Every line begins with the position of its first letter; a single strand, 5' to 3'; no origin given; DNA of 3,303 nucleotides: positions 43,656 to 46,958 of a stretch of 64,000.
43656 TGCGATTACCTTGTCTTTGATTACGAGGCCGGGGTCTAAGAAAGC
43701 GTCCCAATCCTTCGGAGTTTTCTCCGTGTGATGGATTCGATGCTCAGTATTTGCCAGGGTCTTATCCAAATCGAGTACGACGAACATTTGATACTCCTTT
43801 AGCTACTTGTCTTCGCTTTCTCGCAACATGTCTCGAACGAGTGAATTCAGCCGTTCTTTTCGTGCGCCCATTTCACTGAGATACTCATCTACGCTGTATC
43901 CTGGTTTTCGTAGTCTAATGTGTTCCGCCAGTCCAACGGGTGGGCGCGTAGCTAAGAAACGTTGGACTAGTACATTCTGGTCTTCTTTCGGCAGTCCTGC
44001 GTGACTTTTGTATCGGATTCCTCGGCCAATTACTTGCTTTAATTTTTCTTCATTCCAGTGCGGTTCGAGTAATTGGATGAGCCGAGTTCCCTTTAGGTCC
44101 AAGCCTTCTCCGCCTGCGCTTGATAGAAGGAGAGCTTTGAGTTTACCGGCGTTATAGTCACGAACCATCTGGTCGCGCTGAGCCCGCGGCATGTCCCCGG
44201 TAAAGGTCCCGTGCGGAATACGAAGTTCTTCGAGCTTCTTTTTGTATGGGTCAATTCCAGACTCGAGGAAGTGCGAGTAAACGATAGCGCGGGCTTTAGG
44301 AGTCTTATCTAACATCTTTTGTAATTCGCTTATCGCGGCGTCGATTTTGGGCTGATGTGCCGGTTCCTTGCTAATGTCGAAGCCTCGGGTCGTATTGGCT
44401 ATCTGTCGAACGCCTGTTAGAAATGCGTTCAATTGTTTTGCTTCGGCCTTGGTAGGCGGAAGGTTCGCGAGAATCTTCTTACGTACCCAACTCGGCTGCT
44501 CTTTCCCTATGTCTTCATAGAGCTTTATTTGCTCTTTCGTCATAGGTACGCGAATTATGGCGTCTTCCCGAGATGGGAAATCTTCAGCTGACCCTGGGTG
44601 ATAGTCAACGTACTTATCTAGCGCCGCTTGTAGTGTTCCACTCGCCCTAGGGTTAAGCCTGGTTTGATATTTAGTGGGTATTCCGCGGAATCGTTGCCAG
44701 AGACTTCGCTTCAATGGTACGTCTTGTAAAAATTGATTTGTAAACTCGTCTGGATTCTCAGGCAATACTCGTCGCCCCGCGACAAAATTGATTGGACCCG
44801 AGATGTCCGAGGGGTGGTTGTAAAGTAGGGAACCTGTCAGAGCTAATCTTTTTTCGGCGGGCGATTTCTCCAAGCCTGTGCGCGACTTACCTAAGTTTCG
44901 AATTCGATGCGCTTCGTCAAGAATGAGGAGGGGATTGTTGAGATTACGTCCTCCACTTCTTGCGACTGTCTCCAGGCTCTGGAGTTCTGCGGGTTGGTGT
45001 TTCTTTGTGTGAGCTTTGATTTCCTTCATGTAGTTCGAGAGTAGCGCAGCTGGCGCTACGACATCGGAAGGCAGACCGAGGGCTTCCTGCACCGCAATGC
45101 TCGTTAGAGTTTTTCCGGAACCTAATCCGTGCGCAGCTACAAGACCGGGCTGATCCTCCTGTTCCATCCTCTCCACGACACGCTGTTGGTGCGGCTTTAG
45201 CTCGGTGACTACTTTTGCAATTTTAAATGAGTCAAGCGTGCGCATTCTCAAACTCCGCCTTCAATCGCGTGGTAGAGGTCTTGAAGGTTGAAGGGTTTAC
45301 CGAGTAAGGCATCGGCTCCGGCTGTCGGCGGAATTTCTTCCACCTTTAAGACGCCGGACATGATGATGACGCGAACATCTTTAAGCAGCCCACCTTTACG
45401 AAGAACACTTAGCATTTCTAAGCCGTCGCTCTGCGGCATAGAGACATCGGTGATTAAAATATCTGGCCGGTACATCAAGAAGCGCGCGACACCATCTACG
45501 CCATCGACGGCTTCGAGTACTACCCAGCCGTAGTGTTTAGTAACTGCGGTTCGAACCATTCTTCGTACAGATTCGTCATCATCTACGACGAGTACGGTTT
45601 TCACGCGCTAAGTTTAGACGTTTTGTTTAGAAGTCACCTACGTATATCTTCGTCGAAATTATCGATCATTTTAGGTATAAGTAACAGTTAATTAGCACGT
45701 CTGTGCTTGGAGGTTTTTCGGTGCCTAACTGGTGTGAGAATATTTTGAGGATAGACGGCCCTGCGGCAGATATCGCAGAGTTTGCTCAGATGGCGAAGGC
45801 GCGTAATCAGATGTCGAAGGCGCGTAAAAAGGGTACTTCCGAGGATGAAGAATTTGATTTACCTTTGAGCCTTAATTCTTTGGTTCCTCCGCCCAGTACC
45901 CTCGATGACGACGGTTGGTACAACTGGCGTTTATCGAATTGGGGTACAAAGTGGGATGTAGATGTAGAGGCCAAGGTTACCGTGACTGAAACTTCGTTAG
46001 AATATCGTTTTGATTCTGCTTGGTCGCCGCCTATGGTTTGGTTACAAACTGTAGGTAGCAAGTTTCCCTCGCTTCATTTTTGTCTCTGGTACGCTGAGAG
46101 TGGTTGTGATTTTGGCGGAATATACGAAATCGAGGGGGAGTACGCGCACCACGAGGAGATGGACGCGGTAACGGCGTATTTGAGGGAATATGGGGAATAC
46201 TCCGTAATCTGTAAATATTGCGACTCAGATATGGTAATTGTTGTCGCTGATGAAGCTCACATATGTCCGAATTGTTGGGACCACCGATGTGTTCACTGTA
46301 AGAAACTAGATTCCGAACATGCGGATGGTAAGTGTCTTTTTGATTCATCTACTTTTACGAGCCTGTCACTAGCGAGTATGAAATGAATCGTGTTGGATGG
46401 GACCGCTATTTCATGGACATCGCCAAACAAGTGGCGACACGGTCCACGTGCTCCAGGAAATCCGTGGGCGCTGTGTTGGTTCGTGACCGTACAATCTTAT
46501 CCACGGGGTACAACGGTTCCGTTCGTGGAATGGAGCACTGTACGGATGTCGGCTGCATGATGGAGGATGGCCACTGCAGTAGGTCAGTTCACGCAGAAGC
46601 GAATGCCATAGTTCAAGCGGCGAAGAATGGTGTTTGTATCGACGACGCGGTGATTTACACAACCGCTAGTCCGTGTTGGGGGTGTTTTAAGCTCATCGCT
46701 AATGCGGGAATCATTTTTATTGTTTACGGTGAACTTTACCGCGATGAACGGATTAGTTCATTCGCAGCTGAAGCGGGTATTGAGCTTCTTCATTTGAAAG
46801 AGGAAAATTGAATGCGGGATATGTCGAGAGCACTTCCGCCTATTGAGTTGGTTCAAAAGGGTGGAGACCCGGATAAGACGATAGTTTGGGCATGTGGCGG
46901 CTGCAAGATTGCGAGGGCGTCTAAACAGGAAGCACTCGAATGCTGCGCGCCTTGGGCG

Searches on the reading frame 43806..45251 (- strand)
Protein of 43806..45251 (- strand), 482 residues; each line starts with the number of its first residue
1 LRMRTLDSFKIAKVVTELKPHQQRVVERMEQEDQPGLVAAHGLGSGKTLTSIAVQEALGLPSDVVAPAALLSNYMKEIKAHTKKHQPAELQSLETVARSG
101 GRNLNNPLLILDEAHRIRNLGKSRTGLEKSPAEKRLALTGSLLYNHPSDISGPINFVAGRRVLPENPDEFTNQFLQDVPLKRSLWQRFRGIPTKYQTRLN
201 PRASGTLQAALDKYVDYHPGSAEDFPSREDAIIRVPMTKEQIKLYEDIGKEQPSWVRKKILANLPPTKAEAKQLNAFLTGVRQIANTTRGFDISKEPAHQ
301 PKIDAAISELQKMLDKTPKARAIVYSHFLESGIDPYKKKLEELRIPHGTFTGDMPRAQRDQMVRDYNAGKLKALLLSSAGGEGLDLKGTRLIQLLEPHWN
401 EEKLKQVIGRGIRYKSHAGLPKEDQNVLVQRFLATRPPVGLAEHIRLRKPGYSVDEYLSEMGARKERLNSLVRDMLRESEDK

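Call 18: search_protein_families(library=phrogs, proteins=[window:43806-45251:-], max_evalue=0.001)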
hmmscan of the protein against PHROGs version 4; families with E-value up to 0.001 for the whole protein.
window:43806-45251:- (482 aa): 2 families
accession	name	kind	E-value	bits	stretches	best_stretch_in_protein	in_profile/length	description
phrog_62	-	DNA, RNA and nucleotide metabolism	1.1e-41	143.4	1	16-417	695-1100/1881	DNA helicase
phrog_16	-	DNA, RNA and nucleotide metabolism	1.7e-16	60.7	2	288-417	461-589/986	DNA helicase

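Call 26: find_related_loci(query=window:43806-45251:-, collection=viral_contigs, flank=10000)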
Query window:43806-45251:- (482 aa) in viral_contigs; peptide patterns used: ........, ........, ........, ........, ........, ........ (x = any residue, [..] = any of these).
30 stretches matched a pattern; 11 encode a relative of the query (tblastn E <= 1e-3); 11 distinct loci.
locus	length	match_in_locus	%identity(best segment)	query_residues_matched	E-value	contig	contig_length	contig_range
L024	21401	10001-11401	57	9-476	3e-176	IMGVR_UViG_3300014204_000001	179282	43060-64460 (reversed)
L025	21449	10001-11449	51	6-480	4e-153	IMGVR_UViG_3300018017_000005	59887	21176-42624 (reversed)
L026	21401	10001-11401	51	10-478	9e-151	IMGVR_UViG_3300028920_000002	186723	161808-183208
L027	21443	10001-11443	50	7-480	7e-147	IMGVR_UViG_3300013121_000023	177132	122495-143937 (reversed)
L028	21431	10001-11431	49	9-482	6e-136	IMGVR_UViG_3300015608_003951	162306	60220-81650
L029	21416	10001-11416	46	9-476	1e-120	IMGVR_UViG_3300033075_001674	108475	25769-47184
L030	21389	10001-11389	43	10-482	4e-102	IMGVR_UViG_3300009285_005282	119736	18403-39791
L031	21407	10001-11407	42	7-482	1e-100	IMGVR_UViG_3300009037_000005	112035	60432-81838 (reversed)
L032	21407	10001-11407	42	7-482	1e-100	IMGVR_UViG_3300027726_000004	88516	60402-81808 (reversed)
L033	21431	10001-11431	49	9-482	6e-136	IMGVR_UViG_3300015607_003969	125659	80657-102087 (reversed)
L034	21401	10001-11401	41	1-480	2e-94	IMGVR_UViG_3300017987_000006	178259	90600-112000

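Call 48: find_related_loci(query=A3, collection=viral_contigs, flank=6000)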
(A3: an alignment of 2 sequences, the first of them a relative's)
Query A3 (1504 aa) in viral_contigs; peptide patterns used: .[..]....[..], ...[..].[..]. (x = any residue, [..] = any of these).
587 stretches matched a pattern; 29 encode a relative of the query (tblastn E <= 1e-3); 29 distinct loci.
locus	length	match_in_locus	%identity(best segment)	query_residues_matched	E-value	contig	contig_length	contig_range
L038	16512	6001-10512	100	1-1504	0e+0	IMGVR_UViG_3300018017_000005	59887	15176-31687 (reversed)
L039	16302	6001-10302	71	1-1429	0e+0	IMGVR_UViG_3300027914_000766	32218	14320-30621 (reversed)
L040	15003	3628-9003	74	1-1443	0e+0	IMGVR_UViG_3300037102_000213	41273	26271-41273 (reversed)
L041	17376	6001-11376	74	1-1443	0e+0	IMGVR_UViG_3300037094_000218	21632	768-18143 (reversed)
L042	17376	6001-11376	74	1-1443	0e+0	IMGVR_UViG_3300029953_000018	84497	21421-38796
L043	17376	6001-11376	74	1-1443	0e+0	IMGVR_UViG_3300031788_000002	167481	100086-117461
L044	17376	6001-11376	74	1-1443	0e+0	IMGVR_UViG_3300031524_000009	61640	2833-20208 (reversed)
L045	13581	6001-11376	75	1-1443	0e+0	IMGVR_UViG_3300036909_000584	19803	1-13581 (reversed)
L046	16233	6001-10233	38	5-1434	0e+0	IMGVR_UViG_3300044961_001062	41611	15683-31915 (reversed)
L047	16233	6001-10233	38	5-1434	0e+0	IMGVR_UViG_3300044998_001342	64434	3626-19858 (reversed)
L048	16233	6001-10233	38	5-1434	0e+0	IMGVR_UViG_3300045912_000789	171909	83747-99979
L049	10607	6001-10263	38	4-1446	0e+0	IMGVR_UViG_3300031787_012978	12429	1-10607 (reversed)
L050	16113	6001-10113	35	12-1423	0e+0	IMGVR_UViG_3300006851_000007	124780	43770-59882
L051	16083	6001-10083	34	47-1423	0e+0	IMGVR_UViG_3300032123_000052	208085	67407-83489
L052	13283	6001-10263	38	4-1446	0e+0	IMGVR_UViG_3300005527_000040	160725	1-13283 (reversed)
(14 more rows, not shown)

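Call 64: find_related_loci(query=A4, collection=viral_contigs, flank=3000)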
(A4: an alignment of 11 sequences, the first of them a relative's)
Query A4 (1504 aa) in viral_contigs; peptide patterns used: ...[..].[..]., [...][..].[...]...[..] (x = any residue, [..] = any of these).
600 stretches matched a pattern (row limit reached: there are more); 83 encode a relative of the query (tblastn E <= 1e-3); the best 80 are kept; 80 distinct loci.
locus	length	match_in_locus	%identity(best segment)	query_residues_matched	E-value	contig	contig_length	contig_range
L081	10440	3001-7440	56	1-1423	0e+0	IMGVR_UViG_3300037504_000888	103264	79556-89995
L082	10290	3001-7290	52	1-1423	0e+0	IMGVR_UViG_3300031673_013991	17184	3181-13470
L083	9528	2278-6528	49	1-1423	0e+0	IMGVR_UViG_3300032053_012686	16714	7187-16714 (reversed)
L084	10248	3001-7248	49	1-1423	0e+0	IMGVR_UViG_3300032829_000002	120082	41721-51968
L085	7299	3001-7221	50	1-1423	0e+0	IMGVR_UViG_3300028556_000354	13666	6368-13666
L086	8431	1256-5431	43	1-1423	0e+0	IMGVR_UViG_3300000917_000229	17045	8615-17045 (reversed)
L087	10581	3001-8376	75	1-1443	0e+0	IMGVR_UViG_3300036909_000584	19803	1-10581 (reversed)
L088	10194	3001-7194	42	1-1437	0e+0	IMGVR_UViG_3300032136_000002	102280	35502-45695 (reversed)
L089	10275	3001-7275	39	1-1423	0e+0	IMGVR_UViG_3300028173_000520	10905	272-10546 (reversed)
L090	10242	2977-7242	39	4-1423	0e+0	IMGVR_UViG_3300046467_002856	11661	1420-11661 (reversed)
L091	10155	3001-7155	38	1-1422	0e+0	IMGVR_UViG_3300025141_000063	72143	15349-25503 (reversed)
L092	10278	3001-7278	40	13-1430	0e+0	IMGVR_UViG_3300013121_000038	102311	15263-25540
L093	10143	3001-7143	40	1-1423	0e+0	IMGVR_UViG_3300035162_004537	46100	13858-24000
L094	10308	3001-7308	39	1-1434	0e+0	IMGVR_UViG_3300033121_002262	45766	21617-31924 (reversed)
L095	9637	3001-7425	37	1-1478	0e+0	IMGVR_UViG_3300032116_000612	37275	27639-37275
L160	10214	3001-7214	32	3-1423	0e+0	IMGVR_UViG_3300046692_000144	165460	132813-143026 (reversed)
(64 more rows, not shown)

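Call 68: find_homologous_proteins(query=A4, max_evalue=1e-10)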
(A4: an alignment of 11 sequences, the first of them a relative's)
Query A4 (11 sequences) (1504 aa, profile of the alignment): 703 proteins with E <= 1e-10 among 8000 candidates; the best 120 are listed.
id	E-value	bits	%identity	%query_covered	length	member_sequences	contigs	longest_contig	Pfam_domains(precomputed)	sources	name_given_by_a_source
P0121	0.0e+0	2071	71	95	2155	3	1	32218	PF04565.22,PF04998.23,PF00623.26,PF04997.18,PF00562.34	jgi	-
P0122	0.0e+0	2034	100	100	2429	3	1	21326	PF04565.22,PF04998.23,PF00623.26,PF00562.34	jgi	jgi:DNA-directed RNA polymerase subunit beta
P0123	0.0e+0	2002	71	95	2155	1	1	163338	PF04565.22,PF04998.23,PF00623.26,PF04997.18,PF00562.34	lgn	-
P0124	0.0e+0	1988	71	95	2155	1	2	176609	PF04565.22,PF04998.23,PF00623.26,PF04997.18,PF00562.34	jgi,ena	jgi:DNA-directed RNA polymerase subunit beta'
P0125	0.0e+0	1977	42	97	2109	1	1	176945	PF04565.22,PF04998.23,PF00623.26,PF04983.24,PF05000.23,PF00562.34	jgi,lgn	jgi:DNA-directed RNA polymerase subunit beta'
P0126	0.0e+0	1977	70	95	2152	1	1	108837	PF04565.22,PF04998.23,PF00623.26,PF04997.18,PF00562.34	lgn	-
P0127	0.0e+0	1931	74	52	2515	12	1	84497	PF04565.22,PF04998.23,PF00623.26,PF00562.34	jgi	-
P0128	0.0e+0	1920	67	96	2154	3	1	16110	PF04565.22,PF04998.23,PF00623.26,PF00562.34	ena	-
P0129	0.0e+0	1918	43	69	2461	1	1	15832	PF04565.22,PF04998.23,PF00623.26,PF04983.24,PF05000.23,PF00562.34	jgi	jgi:DNA-directed RNA polymerase subunit beta'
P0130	0.0e+0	1868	65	53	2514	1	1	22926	PF04565.22,PF04998.23,PF00623.26,PF14528.12,PF00562.34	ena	-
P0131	0.0e+0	1866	66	95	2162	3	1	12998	PF04565.22,PF04998.23,PF00623.26,PF00562.34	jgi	jgi:DNA-directed RNA polymerase subunit beta'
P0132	0.0e+0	1860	38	95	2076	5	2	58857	PF04998.23,PF00623.26,PF04983.24,PF04997.18,PF00562.34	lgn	-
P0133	0.0e+0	1828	58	95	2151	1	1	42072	PF04565.22,PF04998.23,PF00623.26,PF04997.18,PF00562.34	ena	-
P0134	0.0e+0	1827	58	100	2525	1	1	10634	PF04565.22,PF04998.23,PF00623.26,PF14528.12,PF04997.18,PF00562.34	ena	-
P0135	0.0e+0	1826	58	95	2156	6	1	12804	PF04565.22,PF04998.23,PF00623.26,PF00562.34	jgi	-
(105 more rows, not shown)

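Call 80: search_protein_families(library=pfam, proteins=[window:43806-45251:-], max_evalue=0.01)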
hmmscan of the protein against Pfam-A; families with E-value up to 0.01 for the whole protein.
window:43806-45251:- (482 aa): 3 families
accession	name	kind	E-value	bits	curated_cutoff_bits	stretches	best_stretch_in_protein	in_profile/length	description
PF00271.37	Helicase_C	-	1.7e-16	60.9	23.5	1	307-414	3-109/110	Helicase conserved C-terminal domain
PF00176.29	SNF2-rel_dom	-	1.6e-12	47.6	24.9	2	108-286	128-286/290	SNF2-related domain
PF04851.21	ResIII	-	5.2e-06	26.9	22.5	0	17-58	3-47/164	Type III restriction enzyme, res subunit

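Call 116: find_homologous_proteins(query=L160:2908-6330:+, max_evalue=1e-20)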
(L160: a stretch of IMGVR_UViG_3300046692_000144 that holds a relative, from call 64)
Query L160:2908-6330:+ (1141 aa): 742 proteins with E <= 1e-20 among 8000 candidates; the best 120 are listed.
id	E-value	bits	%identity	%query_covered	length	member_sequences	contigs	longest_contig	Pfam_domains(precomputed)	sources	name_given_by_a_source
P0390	0.0e+0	2486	98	98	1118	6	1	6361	PF00562.34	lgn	-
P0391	0.0e+0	2274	89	98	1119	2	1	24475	PF00562.34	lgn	-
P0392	0.0e+0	2271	89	98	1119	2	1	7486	PF00562.34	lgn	-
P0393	0.0e+0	2261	88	98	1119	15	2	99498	PF00562.34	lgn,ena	-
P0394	0.0e+0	2111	82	98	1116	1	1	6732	PF00562.34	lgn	-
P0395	0.0e+0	2064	81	98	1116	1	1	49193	PF00562.34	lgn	-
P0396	0.0e+0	2045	79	98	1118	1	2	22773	PF00562.34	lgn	-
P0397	0.0e+0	2042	79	98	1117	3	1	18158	PF00562.34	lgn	-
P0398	0.0e+0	2040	79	98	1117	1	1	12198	PF00562.34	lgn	-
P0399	0.0e+0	2032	90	87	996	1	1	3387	PF00562.34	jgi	jgi:DNA-directed RNA polymerase subunit beta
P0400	0.0e+0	1918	75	98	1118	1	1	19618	PF04561.20,PF00562.34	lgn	-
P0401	0.0e+0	1902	74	97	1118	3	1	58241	PF00562.34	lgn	-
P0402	0.0e+0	1574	63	96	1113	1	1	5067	PF04561.20,PF00562.34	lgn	-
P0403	0.0e+0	1573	63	96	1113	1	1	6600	PF04561.20,PF00562.34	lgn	-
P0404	0.0e+0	1561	62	96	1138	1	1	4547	PF00562.34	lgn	-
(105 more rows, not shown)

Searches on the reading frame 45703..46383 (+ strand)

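Call 18: search_protein_families(library=phrogs, proteins=[window:45703-46383:+], max_evalue=0.001)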
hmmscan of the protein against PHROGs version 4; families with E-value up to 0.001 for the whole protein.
window:45703-46383:+ (227 aa): 3 families
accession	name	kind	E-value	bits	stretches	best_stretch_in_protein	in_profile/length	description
phrog_20518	-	unknown function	1.8e-14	55.1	1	68-139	103-175/177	-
phrog_12644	-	unknown function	4.6e-12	47.2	1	71-147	115-190/236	-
phrog_37043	-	unknown function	0.00011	22.5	0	73-144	195-267/308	-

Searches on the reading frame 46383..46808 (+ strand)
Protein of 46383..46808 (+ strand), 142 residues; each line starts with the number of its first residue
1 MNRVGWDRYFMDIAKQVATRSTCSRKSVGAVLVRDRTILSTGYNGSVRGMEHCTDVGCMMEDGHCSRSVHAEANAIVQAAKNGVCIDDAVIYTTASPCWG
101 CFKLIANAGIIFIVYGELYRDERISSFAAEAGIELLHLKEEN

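Call 18: search_protein_families(library=phrogs, proteins=[window:46383-46808:+], max_evalue=0.001)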
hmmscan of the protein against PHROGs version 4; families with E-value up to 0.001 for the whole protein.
window:46383-46808:+ (142 aa): 7 families
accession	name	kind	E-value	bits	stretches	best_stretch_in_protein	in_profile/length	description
phrog_174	-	DNA, RNA and nucleotide metabolism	2.1e-49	170.1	1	1-141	111-250/384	dCMP deaminase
phrog_2369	-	DNA, RNA and nucleotide metabolism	1.4e-24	88.3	1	3-121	2-129/195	dCMP deaminase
phrog_9198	-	unknown function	4.8e-13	49.7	1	65-127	382-445/531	-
phrog_20648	-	DNA, RNA and nucleotide metabolism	4.4e-10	40.2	1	11-142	11-144/311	dCMP deaminase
phrog_8118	-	unknown function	3e-09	37.1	1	66-119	475-529/577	-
phrog_18355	-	DNA, RNA and nucleotide metabolism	5.8e-09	36.9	1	68-116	2-48/52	deoxycytidinylate deaminase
phrog_20806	-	DNA, RNA and nucleotide metabolism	9.6e-08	33.2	1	62-114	11-60/97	deoxycytidinylate deaminase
